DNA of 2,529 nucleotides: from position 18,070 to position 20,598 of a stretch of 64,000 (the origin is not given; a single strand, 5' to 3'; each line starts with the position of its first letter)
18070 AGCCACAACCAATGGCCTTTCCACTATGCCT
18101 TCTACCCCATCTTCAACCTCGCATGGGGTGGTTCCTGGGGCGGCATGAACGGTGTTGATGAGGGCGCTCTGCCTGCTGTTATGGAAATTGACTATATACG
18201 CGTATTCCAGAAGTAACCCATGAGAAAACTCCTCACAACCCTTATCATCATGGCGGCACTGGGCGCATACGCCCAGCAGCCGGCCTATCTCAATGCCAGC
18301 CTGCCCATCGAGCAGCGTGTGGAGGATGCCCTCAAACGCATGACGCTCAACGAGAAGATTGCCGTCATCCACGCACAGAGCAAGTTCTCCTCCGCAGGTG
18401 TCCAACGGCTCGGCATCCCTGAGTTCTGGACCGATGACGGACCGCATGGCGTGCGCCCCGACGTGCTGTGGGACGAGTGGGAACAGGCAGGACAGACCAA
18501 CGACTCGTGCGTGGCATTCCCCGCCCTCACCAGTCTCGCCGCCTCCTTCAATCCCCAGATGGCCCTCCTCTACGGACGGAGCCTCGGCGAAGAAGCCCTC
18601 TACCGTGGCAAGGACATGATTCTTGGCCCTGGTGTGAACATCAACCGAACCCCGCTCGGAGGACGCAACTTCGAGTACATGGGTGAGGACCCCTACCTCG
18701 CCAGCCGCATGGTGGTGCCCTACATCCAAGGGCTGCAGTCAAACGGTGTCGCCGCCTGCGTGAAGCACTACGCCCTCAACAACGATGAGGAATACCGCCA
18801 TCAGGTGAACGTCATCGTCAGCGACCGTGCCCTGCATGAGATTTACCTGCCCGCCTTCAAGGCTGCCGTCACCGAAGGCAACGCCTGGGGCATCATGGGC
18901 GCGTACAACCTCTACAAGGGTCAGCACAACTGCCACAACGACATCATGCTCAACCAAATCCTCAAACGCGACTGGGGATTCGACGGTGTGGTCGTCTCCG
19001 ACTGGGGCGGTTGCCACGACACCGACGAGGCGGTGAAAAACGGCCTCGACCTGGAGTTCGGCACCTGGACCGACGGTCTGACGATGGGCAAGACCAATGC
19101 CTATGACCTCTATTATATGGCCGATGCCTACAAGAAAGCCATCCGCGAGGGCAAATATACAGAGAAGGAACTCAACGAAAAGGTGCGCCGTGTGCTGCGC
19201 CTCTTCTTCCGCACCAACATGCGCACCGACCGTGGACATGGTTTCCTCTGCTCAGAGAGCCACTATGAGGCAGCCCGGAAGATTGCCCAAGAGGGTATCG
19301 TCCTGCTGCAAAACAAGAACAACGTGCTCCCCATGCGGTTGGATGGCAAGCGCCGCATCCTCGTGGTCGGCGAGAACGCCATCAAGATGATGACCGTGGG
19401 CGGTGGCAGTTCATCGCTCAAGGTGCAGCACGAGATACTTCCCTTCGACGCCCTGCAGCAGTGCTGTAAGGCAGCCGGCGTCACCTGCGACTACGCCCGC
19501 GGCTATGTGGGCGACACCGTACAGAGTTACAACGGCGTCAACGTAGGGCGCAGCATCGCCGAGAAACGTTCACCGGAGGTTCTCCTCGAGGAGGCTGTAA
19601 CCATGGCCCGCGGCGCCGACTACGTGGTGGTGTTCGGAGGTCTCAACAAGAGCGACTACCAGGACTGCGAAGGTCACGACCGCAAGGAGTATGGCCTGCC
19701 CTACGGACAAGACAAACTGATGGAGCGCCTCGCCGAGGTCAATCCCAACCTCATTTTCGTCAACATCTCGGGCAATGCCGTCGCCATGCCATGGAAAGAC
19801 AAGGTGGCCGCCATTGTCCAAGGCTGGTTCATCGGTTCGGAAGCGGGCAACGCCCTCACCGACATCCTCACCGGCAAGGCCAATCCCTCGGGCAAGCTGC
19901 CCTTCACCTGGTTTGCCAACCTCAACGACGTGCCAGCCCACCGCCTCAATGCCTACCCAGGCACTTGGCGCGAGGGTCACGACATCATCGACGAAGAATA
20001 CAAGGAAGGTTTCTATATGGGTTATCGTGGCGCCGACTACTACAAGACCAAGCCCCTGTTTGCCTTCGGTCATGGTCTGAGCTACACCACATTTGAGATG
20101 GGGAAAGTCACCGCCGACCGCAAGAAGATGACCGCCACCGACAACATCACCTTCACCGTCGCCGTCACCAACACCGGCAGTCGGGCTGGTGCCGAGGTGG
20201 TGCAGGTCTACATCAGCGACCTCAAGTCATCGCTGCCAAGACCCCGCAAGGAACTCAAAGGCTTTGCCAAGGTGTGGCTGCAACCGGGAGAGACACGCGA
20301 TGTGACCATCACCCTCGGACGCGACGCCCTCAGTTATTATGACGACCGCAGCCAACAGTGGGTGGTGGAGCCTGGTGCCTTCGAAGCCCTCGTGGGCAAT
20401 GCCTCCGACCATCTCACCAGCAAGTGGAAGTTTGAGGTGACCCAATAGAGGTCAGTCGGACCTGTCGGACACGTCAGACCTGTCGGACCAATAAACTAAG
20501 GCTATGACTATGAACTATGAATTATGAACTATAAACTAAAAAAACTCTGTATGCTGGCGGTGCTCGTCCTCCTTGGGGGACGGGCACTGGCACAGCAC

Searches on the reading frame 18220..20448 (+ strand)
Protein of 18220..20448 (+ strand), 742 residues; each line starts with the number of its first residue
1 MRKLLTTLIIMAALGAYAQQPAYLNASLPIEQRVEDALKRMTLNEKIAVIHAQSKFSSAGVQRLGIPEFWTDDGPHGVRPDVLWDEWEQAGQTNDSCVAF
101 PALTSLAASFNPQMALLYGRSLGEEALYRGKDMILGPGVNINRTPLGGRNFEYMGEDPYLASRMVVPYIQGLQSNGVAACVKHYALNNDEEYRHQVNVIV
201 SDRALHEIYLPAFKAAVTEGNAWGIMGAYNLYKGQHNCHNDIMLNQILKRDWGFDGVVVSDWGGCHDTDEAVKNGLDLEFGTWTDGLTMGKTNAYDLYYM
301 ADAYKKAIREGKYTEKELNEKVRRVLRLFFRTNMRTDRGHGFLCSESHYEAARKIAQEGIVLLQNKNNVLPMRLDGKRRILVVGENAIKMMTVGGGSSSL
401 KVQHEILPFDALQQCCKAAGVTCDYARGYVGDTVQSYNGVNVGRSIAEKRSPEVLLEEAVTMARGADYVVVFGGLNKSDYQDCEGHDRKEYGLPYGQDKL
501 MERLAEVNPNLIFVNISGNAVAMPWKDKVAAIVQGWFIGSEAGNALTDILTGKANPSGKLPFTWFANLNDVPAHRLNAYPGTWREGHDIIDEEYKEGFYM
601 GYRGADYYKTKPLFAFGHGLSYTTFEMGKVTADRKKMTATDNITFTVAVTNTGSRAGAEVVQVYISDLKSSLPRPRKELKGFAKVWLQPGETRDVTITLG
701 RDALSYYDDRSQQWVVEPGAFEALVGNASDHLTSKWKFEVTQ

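Call 70: search_protein_families(library=pfam, proteins=[window:18220-20448:+], max_evalue=0.00001)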
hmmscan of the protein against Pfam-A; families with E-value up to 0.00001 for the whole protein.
window:18220-20448:+ (742 aa): 3 families
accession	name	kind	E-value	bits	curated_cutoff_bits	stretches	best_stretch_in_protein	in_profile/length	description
PF01915.27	Glyco_hydro_3_C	-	5.5e-53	180.4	31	1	360-622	1-200/200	Glycosyl hydrolase family 3 C-terminal domain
PF00933.27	Glyco_hydro_3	-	1.4e-32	113.9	27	1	94-328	79-316/316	Glycosyl hydrolase family 3 N terminal domain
PF14310.12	Fn3-like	-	4.3e-29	100.9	25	1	659-729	1-71/71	Fibronectin type III-like domain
